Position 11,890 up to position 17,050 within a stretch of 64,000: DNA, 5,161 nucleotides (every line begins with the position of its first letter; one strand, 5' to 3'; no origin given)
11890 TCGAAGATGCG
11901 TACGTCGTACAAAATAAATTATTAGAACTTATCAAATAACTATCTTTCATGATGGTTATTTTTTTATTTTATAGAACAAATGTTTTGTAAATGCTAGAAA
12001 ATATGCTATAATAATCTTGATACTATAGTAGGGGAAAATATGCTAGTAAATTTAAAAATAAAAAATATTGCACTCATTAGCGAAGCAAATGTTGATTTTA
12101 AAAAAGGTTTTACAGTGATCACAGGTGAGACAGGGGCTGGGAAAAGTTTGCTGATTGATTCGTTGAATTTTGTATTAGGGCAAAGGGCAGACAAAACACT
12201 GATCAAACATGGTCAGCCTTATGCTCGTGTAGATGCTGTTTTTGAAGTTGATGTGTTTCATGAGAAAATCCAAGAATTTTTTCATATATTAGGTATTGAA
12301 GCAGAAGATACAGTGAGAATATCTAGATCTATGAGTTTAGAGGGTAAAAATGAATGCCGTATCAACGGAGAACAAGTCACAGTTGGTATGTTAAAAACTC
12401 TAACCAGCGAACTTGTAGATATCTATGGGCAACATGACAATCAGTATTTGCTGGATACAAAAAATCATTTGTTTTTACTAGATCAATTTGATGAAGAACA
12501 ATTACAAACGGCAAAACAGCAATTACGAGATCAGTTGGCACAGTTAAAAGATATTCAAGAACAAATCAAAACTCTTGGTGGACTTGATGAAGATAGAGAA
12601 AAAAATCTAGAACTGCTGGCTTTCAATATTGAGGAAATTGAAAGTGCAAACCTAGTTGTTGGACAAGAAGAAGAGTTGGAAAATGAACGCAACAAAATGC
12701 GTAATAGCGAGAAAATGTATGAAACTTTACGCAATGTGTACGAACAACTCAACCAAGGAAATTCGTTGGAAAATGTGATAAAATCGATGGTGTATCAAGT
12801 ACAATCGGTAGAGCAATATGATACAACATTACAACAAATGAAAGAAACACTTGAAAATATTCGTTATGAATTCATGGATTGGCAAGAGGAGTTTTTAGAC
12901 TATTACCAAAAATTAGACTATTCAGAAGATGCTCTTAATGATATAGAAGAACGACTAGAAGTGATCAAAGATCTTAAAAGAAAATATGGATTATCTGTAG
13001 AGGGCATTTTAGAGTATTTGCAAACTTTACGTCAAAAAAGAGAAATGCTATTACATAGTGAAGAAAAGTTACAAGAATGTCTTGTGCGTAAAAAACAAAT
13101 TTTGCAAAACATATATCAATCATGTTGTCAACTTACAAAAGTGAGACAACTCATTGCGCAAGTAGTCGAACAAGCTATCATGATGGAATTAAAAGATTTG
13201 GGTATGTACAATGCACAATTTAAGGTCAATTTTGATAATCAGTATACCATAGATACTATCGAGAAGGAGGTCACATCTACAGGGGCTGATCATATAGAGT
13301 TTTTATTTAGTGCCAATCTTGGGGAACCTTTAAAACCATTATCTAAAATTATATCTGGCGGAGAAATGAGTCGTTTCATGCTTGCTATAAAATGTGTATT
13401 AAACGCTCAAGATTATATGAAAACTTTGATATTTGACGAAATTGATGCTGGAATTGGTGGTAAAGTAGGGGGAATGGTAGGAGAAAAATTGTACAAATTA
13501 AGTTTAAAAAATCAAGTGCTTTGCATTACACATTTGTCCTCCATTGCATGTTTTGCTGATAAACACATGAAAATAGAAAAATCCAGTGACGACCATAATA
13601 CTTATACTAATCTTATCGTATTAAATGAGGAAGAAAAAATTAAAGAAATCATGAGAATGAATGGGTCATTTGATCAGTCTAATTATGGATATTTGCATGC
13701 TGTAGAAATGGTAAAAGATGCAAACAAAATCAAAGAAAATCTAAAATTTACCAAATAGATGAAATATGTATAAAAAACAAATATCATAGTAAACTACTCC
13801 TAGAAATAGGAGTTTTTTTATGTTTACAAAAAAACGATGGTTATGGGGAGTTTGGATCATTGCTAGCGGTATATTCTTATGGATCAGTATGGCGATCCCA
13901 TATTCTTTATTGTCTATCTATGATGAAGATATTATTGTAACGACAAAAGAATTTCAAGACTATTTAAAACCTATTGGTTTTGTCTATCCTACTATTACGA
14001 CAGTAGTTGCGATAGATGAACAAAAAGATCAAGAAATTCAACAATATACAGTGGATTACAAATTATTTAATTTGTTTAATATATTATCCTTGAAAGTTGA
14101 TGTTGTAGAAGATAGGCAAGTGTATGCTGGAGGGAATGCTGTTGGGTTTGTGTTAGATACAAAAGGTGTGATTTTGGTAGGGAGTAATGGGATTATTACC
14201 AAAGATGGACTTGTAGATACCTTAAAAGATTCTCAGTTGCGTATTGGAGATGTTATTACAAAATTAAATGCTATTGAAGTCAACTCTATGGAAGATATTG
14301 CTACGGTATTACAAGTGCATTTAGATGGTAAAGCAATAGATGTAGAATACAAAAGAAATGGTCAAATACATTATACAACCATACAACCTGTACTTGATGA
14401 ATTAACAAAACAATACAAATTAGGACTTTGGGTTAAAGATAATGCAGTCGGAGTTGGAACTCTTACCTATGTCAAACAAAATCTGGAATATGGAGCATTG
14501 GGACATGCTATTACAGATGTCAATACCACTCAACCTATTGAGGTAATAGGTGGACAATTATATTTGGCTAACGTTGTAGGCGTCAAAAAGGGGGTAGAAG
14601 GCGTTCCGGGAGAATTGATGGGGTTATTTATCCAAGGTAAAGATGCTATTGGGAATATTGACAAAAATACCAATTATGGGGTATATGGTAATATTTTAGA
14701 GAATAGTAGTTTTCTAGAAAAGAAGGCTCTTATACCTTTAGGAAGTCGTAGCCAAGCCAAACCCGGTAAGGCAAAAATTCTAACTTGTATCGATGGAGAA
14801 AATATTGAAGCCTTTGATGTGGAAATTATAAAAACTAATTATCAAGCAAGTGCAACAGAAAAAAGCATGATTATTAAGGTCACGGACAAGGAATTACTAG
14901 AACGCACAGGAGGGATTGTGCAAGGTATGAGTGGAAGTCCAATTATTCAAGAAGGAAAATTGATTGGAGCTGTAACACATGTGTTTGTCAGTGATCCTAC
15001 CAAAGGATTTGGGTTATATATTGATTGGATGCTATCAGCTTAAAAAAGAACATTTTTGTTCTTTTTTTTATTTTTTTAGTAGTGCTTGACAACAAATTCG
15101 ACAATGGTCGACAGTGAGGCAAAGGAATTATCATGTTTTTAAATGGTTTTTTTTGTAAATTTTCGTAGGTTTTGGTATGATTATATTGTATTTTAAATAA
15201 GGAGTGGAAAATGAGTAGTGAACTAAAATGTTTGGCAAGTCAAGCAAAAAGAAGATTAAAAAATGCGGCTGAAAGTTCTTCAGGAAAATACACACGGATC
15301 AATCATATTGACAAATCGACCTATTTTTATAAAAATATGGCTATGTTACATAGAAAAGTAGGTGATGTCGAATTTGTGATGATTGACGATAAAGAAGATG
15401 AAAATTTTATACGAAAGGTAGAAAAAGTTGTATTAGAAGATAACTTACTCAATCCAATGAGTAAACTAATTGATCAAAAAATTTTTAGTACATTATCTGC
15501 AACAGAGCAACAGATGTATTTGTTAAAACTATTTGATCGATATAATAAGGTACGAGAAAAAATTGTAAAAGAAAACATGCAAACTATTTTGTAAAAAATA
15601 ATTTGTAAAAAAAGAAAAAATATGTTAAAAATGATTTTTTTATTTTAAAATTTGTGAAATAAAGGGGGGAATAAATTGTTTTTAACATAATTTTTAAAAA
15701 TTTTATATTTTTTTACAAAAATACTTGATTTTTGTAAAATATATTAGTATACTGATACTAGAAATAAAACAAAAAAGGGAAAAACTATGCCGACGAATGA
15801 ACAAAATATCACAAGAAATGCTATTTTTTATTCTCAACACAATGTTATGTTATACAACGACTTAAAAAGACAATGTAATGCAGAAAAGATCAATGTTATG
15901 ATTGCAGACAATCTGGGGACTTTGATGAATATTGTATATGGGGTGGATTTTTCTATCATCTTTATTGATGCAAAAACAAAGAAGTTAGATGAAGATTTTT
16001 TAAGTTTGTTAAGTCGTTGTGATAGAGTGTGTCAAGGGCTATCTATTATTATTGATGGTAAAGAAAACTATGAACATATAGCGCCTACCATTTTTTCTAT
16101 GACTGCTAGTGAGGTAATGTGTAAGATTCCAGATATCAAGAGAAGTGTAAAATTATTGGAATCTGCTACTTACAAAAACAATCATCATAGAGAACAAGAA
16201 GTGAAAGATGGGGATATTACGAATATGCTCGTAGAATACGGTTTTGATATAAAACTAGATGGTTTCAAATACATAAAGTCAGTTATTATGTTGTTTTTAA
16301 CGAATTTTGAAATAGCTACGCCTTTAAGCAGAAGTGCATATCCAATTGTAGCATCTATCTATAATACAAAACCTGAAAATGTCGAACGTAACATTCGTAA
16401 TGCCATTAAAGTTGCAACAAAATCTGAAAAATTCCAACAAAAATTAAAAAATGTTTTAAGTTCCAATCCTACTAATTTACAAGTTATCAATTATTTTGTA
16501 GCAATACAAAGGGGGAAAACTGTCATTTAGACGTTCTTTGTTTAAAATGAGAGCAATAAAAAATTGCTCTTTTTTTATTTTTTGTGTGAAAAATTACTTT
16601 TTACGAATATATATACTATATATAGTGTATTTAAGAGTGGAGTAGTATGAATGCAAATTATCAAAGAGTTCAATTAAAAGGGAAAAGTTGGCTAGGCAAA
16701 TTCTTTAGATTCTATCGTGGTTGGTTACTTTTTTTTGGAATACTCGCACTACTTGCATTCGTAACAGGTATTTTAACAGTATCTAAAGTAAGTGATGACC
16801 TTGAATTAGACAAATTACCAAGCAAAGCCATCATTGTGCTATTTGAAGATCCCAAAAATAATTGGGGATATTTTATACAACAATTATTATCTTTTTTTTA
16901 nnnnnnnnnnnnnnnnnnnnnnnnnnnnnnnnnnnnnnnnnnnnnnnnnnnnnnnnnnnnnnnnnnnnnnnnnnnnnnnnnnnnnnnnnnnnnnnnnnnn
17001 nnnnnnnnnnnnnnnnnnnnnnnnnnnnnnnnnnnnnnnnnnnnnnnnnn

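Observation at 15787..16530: Spo0A in the conserved spoIVB-spo0A position has a degenerate receiver domain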

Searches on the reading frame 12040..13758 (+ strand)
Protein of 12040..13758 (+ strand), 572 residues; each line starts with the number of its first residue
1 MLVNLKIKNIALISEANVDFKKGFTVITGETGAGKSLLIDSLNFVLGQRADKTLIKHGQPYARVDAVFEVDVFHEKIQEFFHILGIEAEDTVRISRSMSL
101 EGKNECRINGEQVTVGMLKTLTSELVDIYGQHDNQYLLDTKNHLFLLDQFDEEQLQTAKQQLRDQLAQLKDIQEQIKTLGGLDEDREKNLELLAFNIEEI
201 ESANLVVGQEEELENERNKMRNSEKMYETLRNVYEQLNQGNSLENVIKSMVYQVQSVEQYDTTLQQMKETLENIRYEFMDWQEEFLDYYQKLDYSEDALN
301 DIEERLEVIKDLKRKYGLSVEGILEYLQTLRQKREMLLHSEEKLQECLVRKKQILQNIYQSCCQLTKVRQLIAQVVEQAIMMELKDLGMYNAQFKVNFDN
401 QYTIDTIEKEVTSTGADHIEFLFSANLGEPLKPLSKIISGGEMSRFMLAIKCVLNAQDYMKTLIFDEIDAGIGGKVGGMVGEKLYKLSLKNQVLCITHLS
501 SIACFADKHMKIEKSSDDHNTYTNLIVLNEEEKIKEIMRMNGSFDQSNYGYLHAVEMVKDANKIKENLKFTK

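Call 3: search_protein_families(library=pfam, proteins=[window:12040-13758:+], max_evalue=1)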
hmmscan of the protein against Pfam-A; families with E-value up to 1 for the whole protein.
window:12040-13758:+ (572 aa): 13 families
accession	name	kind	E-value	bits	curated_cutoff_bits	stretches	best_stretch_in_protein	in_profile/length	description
PF02463.25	SMC_N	-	1e-20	74.5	40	1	4-517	4-216/220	RecF/RecN/SMC N terminal domain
PF13476.12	AAA_23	-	1.1e-11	46.3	27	1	5-223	2-186/201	AAA domain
PF13555.12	AAA_29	-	1.2e-05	25.4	27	1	5-46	4-46/61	P-loop containing region of AAA domain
PF13401.12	AAA_22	-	0.00044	21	27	1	20-174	3-109/130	AAA domain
PF13304.12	AAA_21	-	0.0065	17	27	1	24-209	1-219/304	AAA domain, putative AbiEii toxin, Type IV TA system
PF22567.2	UBA_9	-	0.035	14.4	27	0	238-259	14-35/43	UBA-like domain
PF11602.14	NTPase_P4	-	0.044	13.4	27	1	22-79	111-160/320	ATPase P4 of dsRNA bacteriophage phi-12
PF03193.22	RsgA_GTPase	-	0.074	13.3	30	1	13-44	97-128/174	RsgA GTPase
PF00005.33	ABC_tran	-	0.13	13.3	25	0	20-68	8-52/137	ABC transporter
PF13191.12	AAA_16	-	0.18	12.7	32.6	0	23-61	25-66/167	AAA ATPase domain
PF05729.18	NACHT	-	0.29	11.4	26.7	0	25-50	3-28/167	NACHT domain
PF13175.12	AAA_15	-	0.49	10.4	32.1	1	1-336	1-241/374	AAA ATPase domain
PF13411.12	MerR_1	-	0.59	10.7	21.6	0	304-328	44-67/69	MerR HTH family regulatory protein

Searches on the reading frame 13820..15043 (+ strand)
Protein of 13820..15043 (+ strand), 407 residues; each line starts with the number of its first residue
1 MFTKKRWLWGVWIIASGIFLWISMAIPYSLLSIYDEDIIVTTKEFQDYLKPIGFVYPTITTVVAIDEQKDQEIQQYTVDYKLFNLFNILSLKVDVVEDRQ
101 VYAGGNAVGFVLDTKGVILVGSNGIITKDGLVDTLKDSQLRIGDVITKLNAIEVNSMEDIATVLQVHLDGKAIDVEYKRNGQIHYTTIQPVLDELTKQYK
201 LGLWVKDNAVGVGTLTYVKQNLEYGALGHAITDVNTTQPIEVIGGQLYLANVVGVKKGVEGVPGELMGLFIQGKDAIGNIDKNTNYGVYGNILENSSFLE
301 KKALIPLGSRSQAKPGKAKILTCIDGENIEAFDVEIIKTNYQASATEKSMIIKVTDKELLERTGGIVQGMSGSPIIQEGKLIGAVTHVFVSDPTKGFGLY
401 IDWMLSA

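Call 3: search_protein_families(library=pfam, proteins=[window:13820-15043:+], max_evalue=1)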
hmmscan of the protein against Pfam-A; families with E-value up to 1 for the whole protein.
window:13820-15043:+ (407 aa): 4 families
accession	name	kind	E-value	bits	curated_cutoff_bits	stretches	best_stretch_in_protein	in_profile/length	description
PF05580.18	Peptidase_S55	-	1e-80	271.1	25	1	197-405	1-210/210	SpoIVB peptidase S55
PF13180.12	PDZ_2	-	4.1e-06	27.4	27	1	136-188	26-78/80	PDZ domain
PF17820.7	PDZ_6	-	0.02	15.1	27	1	140-170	16-46/54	PDZ domain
PF13365.12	Trypsin_2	-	0.086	14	27.6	1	305-383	69-143/144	Trypsin-like peptidase domain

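Call 4: search_protein_families(library=ncbifam, proteins=[window:13820-15043:+], max_evalue=1)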
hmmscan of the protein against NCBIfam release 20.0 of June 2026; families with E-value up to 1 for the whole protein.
window:13820-15043:+ (407 aa): 9 families
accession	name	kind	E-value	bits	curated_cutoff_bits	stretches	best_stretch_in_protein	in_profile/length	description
TIGR02860.1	spore_IV_B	equivalog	7.8e-116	387.3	305.25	1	60-406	53-397/402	SpoIVB peptidase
NF041521.1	HhoA_HhoB_HtrA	equivalog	1e-05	25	450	2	137-190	278-331/335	HhoA/HhoB/HtrA family serine endopeptidase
NF040960.1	MamE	equivalog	1e-05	24.4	800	1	344-390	221-269/659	magnetosome formation protease MamE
NF053637.1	SerProtHtrAspr2045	equivalog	0.00012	21.2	650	1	123-189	319-385/394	serine protease HtrA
TIGR02037.1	degP_htrA_DO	subfamily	0.00023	20.2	416.2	1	138-240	275-381/434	Do family serine endopeptidase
NF041199.1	trx7_PDZ_seleno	equivalog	0.00024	20.2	300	1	138-189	219-271/390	Trx7/PDZ domain-containing (seleno)protein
TIGR01713.1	typeII_sec_gspC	equivalog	0.00056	19.6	101.6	1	136-184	205-253/259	type II secretion system protein GspC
NF041616.1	T2SS_C_SYNERG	exception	0.0017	17.7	200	1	140-182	245-287/296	type II secretion system protein GspC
NF047968.1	SerProtHtrA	equivalog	0.015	14.7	470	1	122-184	288-351/357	serine protease HtrA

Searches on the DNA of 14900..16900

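Call 84: search_rna_families(source=window, start=14900, end=16900, threshold=evalue, max_evalue=1)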
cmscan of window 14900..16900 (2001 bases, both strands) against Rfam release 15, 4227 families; matches with E-value up to 1: 0.
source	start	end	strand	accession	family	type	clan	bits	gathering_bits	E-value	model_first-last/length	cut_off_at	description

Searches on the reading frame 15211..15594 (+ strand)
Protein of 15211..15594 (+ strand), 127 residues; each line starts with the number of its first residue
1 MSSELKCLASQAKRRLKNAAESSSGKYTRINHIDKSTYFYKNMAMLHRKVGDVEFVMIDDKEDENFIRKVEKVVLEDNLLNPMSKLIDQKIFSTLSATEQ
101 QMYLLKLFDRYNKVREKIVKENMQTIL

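Call 3: search_protein_families(library=pfam, proteins=[window:15211-15594:+], max_evalue=1)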
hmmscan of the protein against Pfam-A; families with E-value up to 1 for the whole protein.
window:15211-15594:+ (127 aa): 1 family
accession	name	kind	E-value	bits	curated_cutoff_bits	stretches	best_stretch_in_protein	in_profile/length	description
PF18500.6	CadC_C1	-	0.013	16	25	1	18-90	57-127/134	CadC C-terminal domain 1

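Call 4: search_protein_families(library=ncbifam, proteins=[window:15211-15594:+], max_evalue=1)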
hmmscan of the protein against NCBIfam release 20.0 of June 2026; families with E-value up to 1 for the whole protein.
window:15211-15594:+ (127 aa): 0 families

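Call 70: search_solved_structures(query=window:15211-15594:+, max_evalue=1)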
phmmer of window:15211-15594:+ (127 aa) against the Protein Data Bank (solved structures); distinct sequences matched with E-value up to 1: 3.
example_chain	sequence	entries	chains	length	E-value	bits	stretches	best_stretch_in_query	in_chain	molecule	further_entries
5hyp_B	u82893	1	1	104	0.16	15.2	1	19-68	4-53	M28 protein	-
7zcv_A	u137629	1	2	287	0.38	14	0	71-121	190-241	Transcriptional regulator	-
4jhr_A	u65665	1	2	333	0.42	13.9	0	9-68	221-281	G-protein-signaling modulator 2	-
